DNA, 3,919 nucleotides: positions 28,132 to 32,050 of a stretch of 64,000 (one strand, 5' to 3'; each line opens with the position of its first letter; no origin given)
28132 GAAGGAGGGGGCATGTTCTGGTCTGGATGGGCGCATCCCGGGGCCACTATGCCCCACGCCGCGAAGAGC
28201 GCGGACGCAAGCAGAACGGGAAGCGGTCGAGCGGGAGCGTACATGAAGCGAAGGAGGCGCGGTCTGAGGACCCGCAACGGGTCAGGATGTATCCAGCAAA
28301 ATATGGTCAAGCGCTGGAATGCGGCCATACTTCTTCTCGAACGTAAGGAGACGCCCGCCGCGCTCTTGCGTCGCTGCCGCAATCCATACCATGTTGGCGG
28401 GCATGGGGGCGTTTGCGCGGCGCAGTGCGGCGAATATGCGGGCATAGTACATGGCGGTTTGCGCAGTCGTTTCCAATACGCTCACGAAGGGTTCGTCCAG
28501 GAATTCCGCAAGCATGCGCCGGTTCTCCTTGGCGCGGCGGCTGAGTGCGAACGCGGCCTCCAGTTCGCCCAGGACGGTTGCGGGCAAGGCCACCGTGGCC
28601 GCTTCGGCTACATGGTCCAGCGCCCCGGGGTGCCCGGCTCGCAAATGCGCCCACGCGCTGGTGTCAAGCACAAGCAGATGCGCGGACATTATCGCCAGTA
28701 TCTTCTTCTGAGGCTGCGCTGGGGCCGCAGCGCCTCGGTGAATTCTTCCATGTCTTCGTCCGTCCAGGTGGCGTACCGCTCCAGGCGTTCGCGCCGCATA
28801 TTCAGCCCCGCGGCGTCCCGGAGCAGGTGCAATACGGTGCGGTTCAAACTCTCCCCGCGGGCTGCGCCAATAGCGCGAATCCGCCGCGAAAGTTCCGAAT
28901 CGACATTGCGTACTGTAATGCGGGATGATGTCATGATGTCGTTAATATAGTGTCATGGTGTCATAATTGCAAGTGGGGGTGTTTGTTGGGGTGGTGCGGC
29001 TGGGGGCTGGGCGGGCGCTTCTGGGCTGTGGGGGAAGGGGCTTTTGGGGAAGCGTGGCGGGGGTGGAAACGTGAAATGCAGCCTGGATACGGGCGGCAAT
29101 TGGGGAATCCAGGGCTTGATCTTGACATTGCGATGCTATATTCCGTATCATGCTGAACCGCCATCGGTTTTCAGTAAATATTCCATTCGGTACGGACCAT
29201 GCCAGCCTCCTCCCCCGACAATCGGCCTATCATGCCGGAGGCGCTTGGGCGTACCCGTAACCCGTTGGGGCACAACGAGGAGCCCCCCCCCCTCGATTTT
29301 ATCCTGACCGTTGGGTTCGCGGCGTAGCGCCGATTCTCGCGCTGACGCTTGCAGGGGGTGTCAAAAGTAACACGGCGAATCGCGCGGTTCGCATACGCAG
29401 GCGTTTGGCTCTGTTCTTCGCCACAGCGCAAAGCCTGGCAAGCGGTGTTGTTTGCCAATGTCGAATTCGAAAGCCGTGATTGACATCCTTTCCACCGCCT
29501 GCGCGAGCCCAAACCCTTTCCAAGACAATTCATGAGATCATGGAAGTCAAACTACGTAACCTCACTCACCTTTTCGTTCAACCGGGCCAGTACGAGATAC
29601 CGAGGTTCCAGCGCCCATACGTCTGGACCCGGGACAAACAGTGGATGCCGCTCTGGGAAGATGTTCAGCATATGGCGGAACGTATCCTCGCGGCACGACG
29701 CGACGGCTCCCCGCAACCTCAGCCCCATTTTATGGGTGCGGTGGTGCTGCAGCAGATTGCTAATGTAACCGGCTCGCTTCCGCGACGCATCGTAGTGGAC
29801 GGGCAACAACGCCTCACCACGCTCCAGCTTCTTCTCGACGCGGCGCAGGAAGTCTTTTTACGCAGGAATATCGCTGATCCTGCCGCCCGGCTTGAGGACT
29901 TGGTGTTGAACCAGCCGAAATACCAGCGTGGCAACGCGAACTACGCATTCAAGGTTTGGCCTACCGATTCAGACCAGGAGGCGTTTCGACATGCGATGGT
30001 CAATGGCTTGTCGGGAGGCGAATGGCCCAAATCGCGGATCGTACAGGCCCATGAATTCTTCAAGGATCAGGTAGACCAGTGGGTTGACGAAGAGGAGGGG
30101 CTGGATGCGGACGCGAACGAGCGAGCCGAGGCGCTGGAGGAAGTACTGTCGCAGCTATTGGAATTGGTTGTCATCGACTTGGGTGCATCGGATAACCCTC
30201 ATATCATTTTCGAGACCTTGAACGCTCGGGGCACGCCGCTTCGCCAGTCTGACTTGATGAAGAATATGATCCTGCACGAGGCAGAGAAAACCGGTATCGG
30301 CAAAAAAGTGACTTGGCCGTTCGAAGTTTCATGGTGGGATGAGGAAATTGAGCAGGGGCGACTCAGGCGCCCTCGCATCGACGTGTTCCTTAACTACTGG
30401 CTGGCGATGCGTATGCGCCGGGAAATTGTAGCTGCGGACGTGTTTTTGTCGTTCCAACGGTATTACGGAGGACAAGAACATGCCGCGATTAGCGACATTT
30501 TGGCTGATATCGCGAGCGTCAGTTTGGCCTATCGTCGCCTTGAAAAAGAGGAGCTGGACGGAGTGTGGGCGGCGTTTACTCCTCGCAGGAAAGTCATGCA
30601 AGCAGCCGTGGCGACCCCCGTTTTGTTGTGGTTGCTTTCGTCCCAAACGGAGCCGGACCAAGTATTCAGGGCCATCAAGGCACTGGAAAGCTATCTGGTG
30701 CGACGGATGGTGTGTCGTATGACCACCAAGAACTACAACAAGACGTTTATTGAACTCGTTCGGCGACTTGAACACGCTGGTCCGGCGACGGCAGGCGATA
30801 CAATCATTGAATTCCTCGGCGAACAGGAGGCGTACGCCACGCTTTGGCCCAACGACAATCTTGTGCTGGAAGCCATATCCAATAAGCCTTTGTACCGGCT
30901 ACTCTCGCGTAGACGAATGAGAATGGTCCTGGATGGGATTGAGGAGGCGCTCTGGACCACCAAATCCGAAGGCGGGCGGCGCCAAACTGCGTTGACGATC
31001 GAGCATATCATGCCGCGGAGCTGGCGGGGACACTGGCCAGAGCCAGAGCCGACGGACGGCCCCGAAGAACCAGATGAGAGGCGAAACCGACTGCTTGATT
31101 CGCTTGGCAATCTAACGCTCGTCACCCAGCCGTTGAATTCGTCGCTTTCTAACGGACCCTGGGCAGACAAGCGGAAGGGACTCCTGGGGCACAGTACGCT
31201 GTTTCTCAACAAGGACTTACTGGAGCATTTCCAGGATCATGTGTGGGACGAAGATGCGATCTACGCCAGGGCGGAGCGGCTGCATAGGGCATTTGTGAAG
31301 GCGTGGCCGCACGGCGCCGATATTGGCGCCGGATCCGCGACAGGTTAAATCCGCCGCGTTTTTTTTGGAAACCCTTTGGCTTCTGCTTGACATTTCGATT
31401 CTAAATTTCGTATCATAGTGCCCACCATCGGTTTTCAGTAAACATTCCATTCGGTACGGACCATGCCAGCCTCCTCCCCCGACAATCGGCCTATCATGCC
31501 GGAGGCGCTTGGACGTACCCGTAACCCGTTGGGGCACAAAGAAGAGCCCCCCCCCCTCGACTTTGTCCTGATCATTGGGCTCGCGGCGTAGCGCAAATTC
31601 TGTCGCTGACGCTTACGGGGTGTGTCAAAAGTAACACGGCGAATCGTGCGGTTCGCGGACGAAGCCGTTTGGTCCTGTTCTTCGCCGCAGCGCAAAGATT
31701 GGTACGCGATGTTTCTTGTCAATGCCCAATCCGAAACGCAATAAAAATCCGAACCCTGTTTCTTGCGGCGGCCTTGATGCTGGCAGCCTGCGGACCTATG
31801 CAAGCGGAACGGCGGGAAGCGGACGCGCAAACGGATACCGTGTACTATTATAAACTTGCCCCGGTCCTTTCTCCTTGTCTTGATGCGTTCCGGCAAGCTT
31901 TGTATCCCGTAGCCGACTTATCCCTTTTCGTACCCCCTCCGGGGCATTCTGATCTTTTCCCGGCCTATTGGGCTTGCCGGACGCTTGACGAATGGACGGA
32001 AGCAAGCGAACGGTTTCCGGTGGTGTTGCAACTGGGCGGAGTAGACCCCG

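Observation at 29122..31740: The same promoter plus ~320-nt conserved leader is wired to two unrelated cargos and brackets the GmrSD gene as a 2264-bp direct repeat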

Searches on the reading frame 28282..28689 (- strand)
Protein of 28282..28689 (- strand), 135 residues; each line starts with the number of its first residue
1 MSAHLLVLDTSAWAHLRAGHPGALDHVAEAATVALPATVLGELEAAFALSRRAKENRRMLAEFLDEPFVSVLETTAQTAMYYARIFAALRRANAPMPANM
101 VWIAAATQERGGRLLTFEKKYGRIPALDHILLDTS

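Call 16: search_protein_families(library=pfam, proteins=[window:28282-28689:-], max_evalue=0.01)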
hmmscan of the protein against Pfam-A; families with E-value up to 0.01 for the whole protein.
window:28282-28689:- (135 aa): 2 families
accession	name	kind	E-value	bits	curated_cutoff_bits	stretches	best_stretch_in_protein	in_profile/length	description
PF01850.27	PIN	-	1.7e-09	38.8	23.6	1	7-125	2-118/120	PIN domain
PF13638.12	PIN_4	-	0.0085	16.8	21.9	1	6-69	1-64/132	PIN domain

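Call 21: find_encoding_contigs(protein=window:28282-28689:-, flank=10000, max_places=10)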
Protein window:28282-28689:- (135 aa): 2 contigs read that carry it; 1 place shown.
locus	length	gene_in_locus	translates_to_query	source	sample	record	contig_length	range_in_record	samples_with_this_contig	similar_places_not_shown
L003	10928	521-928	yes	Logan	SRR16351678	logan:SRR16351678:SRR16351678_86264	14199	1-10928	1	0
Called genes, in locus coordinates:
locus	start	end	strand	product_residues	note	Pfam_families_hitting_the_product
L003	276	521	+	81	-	PF22513:FitA-like_RHH (faint)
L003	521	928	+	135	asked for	PF01850:PIN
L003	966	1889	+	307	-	PF13354:Beta-lactamase2, PF00144:Beta-lactamase (faint)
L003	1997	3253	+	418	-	PF00145:DNA_methylase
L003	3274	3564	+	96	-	-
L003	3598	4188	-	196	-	PF00677:Lum_binding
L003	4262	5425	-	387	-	PF00383:dCMP_cyt_deam_1, PF14437:MafB19-deam (weak), PF01872:RibD_C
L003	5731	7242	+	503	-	PF00919:UPF0004, PF04055:Radical_SAM, PF01938:TRAM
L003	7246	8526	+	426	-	PF00158:Sigma54_activat, PF14532:Sigma54_activ_2, PF07728:AAA_5 (weak), PF25601:AAA_lid_14, PF02954:HTH_8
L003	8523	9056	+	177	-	PF04390:LptE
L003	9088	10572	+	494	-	PF13506:Glyco_transf_21, PF00535:Glycos_transf_2, PF13641:Glyco_tranf_2_3, PF13632:Glyco_trans_2_3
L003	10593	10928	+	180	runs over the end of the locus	PF00515:TPR_1 (faint), PF07719:TPR_2 (faint), PF13174:TPR_6 (faint), PF13176:TPR_7 (faint), PF13428:TPR_14 (faint), PF13414:TPR_11 (faint), PF13432:TPR_16 (weak), PF14559:TPR_19 (weak)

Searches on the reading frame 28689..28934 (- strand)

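Call 16: search_protein_families(library=pfam, proteins=[window:28689-28934:-], max_evalue=0.01)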
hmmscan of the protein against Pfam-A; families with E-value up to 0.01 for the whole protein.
window:28689-28934:- (81 aa): 1 family
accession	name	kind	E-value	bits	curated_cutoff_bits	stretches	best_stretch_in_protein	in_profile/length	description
PF22513.2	FitA-like_RHH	-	2e-05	24.9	27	1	6-42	3-39/39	Antitoxin FitA-like, ribbon-helix-helix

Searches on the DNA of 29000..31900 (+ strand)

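Call 5: search_rna_families(source=window, start=29000, end=31900, threshold=evalue, max_evalue=10, show_alignments=3)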
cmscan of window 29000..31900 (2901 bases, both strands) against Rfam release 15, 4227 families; matches with E-value up to 10: 3.
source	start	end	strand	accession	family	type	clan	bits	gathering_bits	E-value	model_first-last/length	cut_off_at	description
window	31188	31249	-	RF01155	snoR101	Gene; snRNA; snoRNA; CD-box;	-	18.9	40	1.3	1-66/66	no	Small nucleolar RNA snoR101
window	29908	29955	+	RF01933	bxd_5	Gene; lncRNA;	-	14.6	50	3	1-57/57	no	Bithoraxoid conserved region 5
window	31739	31761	+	RF01880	Xist_exon1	Gene; lncRNA;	-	12.2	50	5.2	1-85/85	no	X-chromosome inactivation gene exon 1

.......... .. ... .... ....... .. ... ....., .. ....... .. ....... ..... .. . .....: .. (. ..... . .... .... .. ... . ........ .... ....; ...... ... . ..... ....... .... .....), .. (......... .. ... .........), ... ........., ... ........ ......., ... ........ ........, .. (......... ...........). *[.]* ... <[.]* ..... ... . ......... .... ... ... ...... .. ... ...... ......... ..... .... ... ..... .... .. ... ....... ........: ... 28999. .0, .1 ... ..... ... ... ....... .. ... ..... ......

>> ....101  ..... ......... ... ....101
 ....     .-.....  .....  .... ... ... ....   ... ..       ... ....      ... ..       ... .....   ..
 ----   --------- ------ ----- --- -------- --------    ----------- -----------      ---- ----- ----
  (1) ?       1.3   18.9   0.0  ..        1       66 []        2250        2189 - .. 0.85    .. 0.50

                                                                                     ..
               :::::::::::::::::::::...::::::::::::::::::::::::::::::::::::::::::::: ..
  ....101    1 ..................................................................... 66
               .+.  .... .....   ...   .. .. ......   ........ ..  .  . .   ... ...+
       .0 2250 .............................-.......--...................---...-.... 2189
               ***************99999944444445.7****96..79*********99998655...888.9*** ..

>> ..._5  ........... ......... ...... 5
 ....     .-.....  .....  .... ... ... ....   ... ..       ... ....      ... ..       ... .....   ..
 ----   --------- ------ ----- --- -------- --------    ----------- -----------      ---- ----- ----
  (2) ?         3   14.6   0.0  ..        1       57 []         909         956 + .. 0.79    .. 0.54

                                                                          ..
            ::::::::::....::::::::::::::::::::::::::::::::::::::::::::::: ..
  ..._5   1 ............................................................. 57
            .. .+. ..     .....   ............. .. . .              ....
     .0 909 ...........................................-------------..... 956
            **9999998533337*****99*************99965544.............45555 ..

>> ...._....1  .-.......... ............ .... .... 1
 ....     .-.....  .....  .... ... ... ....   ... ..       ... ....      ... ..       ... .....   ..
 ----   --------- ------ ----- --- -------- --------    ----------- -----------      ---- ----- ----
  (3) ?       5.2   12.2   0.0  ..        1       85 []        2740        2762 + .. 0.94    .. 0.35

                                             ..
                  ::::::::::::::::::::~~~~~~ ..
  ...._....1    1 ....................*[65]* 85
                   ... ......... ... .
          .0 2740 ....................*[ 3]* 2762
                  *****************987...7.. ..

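Call 56: search_dna_similar(query=window:31378-31743:+, collection=plasmids, mode=distant, max_evalue=0.01)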
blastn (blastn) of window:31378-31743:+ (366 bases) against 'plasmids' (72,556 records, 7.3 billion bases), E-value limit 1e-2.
No match.

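Call 57: search_dna_similar(query=window:31378-31743:+, collection=phages, mode=distant, max_evalue=0.01)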
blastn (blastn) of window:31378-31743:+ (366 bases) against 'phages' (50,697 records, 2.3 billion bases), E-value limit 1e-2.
No match.

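Call 71: search_rna_families(sources=[L013, L014, L016], threshold=gathering)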
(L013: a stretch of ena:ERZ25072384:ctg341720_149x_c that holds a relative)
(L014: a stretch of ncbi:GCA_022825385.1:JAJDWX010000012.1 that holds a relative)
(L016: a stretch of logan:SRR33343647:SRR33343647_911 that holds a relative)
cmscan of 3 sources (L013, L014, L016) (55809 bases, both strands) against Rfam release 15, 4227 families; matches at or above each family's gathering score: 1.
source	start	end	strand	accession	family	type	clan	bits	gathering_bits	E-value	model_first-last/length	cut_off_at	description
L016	1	72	-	RF00005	tRNA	Gene; tRNA;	CL00001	60.7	29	9.9e-11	1-70/71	3'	tRNA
